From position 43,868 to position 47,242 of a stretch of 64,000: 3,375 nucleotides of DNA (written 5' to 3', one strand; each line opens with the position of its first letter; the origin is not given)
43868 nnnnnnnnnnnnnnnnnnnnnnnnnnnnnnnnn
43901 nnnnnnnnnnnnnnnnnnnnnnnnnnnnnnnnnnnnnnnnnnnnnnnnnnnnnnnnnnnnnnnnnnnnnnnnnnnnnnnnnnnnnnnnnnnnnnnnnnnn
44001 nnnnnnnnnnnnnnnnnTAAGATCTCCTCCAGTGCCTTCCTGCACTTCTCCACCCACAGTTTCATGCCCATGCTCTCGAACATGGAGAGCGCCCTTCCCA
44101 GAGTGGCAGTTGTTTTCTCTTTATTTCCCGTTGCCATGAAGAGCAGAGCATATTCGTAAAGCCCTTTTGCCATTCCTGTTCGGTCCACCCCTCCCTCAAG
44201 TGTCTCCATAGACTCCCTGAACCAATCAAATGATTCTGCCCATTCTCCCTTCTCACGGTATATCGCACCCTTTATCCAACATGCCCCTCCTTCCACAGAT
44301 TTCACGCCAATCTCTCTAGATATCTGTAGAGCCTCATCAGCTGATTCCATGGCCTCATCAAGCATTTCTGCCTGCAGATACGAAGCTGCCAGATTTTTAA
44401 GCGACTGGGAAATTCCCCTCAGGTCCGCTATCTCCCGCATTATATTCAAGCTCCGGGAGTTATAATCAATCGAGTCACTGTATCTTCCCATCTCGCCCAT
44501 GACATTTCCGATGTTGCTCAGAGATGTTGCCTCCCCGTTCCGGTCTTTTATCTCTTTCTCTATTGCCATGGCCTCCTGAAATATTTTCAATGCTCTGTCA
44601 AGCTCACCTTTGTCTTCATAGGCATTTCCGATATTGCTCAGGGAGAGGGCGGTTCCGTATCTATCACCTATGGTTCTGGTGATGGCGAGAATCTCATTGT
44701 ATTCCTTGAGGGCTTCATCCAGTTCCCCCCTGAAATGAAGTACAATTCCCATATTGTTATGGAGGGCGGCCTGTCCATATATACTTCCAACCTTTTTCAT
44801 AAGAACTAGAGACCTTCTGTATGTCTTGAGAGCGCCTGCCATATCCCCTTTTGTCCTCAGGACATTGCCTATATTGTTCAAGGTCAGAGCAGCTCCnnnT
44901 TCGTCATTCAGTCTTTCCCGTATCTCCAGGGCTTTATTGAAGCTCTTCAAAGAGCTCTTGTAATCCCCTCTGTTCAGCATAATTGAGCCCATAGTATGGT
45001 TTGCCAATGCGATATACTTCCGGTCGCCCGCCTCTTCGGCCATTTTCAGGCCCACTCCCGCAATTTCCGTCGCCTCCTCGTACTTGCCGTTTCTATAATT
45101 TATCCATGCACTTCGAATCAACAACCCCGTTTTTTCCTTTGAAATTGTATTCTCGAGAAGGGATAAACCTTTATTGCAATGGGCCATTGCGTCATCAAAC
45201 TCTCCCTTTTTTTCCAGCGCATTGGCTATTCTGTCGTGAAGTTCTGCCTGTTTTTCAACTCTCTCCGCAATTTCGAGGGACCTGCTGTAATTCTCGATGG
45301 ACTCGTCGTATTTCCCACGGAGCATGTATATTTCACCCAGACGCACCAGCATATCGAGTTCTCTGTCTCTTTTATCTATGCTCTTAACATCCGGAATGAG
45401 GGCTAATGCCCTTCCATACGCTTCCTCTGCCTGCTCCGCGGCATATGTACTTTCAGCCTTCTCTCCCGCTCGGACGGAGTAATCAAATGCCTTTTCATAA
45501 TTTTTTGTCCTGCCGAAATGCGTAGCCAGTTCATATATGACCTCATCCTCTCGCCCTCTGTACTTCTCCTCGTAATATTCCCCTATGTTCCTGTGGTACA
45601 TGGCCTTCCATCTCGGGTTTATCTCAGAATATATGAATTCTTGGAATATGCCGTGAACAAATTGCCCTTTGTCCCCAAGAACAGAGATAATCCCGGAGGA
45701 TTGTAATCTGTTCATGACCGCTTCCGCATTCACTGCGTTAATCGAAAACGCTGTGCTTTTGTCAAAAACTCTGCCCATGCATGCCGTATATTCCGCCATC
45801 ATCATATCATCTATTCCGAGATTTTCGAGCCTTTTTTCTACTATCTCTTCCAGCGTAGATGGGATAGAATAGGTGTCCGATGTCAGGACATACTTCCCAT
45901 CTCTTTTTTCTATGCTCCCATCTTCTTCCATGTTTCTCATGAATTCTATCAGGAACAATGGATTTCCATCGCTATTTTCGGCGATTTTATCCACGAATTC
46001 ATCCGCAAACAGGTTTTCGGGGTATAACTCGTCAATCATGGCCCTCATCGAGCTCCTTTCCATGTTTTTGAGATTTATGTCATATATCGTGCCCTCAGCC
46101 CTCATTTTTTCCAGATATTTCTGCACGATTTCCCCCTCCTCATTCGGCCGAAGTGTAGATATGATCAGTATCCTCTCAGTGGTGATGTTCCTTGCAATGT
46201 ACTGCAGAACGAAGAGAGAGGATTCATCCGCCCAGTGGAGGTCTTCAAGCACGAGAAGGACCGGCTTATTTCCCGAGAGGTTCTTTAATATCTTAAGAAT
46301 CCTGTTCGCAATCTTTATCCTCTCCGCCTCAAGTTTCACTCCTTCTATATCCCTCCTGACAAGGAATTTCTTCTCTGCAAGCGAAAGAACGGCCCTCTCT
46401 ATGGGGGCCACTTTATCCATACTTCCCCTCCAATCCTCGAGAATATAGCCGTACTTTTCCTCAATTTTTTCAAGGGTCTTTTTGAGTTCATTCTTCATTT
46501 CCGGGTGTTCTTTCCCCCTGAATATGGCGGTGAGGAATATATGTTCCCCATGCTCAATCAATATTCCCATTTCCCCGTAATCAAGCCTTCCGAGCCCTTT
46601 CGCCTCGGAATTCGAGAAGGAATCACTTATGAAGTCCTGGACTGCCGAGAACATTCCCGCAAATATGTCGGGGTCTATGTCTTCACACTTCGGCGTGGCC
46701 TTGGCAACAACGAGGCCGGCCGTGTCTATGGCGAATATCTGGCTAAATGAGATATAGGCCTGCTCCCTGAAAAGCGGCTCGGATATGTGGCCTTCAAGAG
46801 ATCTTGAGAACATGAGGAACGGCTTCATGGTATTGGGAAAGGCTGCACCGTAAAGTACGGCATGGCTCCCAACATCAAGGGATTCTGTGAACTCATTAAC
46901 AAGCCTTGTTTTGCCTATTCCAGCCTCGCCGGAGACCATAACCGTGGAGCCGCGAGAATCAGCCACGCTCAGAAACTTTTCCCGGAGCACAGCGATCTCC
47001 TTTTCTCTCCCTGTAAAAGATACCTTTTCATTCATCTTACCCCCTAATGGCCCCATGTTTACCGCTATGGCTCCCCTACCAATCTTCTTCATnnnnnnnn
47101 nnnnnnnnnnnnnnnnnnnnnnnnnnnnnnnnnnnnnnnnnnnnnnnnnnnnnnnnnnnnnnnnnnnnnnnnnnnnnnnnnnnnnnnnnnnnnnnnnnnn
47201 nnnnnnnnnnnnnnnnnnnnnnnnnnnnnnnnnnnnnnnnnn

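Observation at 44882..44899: In-frame TAG interrupts a STAND NTPase-TPR gene exactly in phase with the TPR repeat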

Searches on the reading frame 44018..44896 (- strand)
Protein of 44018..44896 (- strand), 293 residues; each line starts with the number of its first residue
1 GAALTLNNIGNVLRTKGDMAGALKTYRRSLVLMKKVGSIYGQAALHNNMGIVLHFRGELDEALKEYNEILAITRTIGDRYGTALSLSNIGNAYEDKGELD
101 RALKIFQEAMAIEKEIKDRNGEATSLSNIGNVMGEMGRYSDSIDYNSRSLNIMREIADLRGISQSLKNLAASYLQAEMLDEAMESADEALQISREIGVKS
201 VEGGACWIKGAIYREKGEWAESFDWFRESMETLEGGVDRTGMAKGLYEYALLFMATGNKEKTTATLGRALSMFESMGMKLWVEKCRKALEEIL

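Call 17: list_cluster_members(proteins=[P0001, window:44018-44881:-, window:47092-47562:-, window:44018-44896:-])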
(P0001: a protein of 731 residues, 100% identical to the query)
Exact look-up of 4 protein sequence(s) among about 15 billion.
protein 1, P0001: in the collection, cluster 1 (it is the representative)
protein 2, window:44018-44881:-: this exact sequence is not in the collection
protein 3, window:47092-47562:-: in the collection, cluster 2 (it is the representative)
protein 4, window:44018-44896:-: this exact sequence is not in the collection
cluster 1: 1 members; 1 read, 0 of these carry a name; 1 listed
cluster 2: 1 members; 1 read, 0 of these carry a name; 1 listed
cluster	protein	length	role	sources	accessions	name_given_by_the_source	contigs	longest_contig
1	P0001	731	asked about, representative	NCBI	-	-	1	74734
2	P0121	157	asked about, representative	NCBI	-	-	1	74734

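Call 21: search_protein_families(library=pfam, proteins=[window:44018-44896:-], max_evalue=0.001)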
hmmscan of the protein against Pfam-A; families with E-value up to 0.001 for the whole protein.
window:44018-44896:- (293 aa): 14 families
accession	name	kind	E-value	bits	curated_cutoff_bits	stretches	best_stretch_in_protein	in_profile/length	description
PF13424.12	TPR_12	-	7.3e-39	132.3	30.1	3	43-112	3-74/77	Tetratricopeptide repeat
PF00515.34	TPR_1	-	3.6e-26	90.3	27.8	1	83-112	1-30/34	Tetratricopeptide repeat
PF07719.23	TPR_2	-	5.6e-26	88.9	27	1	84-114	2-32/34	Tetratricopeptide repeat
PF13374.12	TPR_10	-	9.7e-25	86.3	27.5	1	82-112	1-31/42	Tetratricopeptide repeat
PF13176.12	TPR_7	-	2e-19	68.4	27.9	1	85-118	1-34/36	Tetratricopeptide repeat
PF17874.7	TPR_MalT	-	2.7e-14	53.7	45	1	42-120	39-117/336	MalT-like TPR region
PF13181.12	TPR_8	-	3.3e-13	49.1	25.7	0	86-114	4-32/34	Tetratricopeptide repeat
PF13428.12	TPR_14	-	1.6e-09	37.9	23.5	0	90-112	8-30/44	Tetratricopeptide repeat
PF13414.12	TPR_11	-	7.6e-09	35.6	26.8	0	90-113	1-24/42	TPR repeat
PF13432.12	TPR_16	-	3.7e-07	30.9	32.7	0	57-109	11-57/65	Tetratricopeptide repeat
PF14938.12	SNAP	-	1.7e-05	24.9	25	0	90-212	42-163/282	Soluble NSF attachment protein, SNAP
PF13174.12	TPR_6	-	5.8e-05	23.9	26.3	0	88-108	5-25/33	Tetratricopeptide repeat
PF09986.15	DUF2225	-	9.8e-05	22.6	21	0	165-274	81-196/214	Uncharacterized protein conserved in bacteria (DUF2225)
PF13431.12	TPR_17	-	0.00056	20.4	24.4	0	43-63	13-33/34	Tetratricopeptide repeat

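Call 70: search_protein_families(library=padloc, proteins=[window:44018-44896:-], max_evalue=0.01)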
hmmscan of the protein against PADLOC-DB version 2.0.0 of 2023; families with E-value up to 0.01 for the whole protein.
window:44018-44896:- (293 aa): 3 families
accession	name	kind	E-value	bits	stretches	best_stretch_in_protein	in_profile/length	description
PDLC01169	TPR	-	7.9e-29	98.8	3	84-194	110-219/252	TPR repeats containing protein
PDLC01171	TPR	-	2.6e-13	47.8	2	4-124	142-257/504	TPR repeats containing protein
PDLC01092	C3a198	-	1e-07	29.3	1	6-152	161-301/523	TPR protein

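Call 84: find_encoding_contigs(protein=P0371, flank=6000, max_places=2)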
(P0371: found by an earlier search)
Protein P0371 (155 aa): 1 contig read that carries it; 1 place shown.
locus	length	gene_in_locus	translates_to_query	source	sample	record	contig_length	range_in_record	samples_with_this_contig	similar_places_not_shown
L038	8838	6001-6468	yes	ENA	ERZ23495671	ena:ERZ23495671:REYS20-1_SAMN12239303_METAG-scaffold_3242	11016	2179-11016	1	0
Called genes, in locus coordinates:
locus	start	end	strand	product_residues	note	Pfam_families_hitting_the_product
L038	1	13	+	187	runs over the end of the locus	PF00583:Acetyltransf_1, PF13673:Acetyltransf_10, PF13508:Acetyltransf_7, PF08445:FR47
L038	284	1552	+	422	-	PF00149:Metallophos, PF12850:Metallophos_2 (weak)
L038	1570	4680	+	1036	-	PF13476:AAA_23, PF13514:AAA_27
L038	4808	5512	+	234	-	PF00926:DHBP_synthase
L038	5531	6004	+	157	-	PF01467:CTP_transf_like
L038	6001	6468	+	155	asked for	PF00885:DMRL_synthase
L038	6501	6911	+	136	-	PF00885:DMRL_synthase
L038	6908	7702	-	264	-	PF05763:DUF835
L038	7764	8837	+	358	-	?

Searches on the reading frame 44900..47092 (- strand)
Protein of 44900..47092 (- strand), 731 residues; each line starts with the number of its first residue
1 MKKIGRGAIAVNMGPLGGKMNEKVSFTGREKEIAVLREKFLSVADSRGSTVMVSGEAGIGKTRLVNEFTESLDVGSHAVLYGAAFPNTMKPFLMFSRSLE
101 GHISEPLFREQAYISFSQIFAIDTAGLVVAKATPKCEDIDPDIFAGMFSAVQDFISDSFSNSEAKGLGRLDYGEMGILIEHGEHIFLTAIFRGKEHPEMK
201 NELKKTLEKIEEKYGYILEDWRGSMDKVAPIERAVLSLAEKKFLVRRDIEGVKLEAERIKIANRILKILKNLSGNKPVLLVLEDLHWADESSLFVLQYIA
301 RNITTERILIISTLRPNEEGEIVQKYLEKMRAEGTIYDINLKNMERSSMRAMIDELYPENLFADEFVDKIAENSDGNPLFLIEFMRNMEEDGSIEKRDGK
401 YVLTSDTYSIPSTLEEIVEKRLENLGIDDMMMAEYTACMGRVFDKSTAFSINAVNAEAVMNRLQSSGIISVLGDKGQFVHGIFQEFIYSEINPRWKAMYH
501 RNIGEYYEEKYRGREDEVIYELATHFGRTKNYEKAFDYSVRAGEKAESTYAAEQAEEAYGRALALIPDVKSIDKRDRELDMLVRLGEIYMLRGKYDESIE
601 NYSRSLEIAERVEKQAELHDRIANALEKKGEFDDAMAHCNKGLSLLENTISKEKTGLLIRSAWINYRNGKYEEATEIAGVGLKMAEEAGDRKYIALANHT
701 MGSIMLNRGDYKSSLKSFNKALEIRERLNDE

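Call 21: search_protein_families(library=pfam, proteins=[window:44900-47092:-], max_evalue=0.001)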
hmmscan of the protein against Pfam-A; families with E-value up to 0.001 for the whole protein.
window:44900-47092:- (731 aa): 13 families
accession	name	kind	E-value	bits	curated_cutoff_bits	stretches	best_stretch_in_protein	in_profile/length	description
PF13191.12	AAA_16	-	2e-21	77.7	32.6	2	26-112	2-87/167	AAA ATPase domain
PF00515.34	TPR_1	-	7.5e-19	67.1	27.8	1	582-609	4-31/34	Tetratricopeptide repeat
PF07719.23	TPR_2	-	1.2e-17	62.9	27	1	582-610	4-32/34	Tetratricopeptide repeat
PF13424.12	TPR_12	-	7e-17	61.8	30.1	1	580-647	4-76/77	Tetratricopeptide repeat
PF13181.12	TPR_8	-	1.4e-10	40.9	25.7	0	580-610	2-32/34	Tetratricopeptide repeat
PF13414.12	TPR_11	-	8.1e-08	32.3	26.8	1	586-630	1-42/42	TPR repeat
PF13176.12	TPR_7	-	3.3e-07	30.3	27.9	0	582-615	2-35/36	Tetratricopeptide repeat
PF17874.7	TPR_MalT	-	1.3e-05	25.1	45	1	549-676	53-182/336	MalT-like TPR region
PF13374.12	TPR_10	-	1.4e-05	25.4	27.5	0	581-612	4-35/42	Tetratricopeptide repeat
PF10516.15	SHNi-TPR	-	2.1e-05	24.3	21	0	581-612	3-34/38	SHNi-TPR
PF13428.12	TPR_14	-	3.4e-05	24.6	23.5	0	617-645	2-30/44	Tetratricopeptide repeat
PF01637.24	ATPase_2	-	0.00011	22.6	33.2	0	26-84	1-56/225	ATPase domain predominantly from Archaea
PF13401.12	AAA_22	-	0.00068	20.4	27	0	48-92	5-50/130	AAA domain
